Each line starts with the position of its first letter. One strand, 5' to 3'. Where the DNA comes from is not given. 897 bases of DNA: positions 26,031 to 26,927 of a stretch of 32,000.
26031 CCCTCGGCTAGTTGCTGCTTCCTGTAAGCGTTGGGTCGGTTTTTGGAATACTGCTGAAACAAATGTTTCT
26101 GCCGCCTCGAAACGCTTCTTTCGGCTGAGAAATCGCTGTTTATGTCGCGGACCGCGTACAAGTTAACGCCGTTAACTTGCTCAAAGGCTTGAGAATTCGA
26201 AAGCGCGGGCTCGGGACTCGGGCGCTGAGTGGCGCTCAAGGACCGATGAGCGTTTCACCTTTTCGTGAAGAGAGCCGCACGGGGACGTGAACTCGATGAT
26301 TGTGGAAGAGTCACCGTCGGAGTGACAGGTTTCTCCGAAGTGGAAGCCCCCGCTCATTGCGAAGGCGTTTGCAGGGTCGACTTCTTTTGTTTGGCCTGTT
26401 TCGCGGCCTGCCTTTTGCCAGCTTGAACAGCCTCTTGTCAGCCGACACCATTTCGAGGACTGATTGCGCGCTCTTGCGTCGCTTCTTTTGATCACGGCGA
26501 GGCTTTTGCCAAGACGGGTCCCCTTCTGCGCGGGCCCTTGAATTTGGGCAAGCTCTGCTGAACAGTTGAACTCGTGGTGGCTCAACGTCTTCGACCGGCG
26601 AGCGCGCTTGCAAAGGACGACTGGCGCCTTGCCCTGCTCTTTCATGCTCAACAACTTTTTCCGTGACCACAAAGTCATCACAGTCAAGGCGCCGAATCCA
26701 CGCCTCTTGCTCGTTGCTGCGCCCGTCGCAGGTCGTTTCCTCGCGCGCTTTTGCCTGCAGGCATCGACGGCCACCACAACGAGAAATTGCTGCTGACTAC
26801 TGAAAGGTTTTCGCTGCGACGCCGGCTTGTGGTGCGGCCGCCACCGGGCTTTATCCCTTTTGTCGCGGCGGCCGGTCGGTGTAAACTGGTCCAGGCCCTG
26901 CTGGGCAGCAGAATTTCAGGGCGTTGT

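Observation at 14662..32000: Nine of 14 integron cassettes are one ORF-less paralogous superfamily with a conserved eight-module architecture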

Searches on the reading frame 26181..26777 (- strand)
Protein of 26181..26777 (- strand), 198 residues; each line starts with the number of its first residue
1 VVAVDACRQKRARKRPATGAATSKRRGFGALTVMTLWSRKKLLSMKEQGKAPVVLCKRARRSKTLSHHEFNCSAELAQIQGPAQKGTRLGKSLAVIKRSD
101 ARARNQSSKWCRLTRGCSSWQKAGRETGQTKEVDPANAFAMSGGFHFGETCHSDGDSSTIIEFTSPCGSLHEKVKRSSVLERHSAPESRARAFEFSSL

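Call 40: find_homologous_proteins(query=window:26181-26777:-, max_evalue=0.001)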
Query window:26181-26777:-: 74 candidates shared short words with the query, none scored E <= 0.001.
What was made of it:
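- A 198-aa ORF of S3 has no homologue among 5.8 billion proteins (call 40).
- Tried and rejected: A single S3 ORF query gave no hits (call 40).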
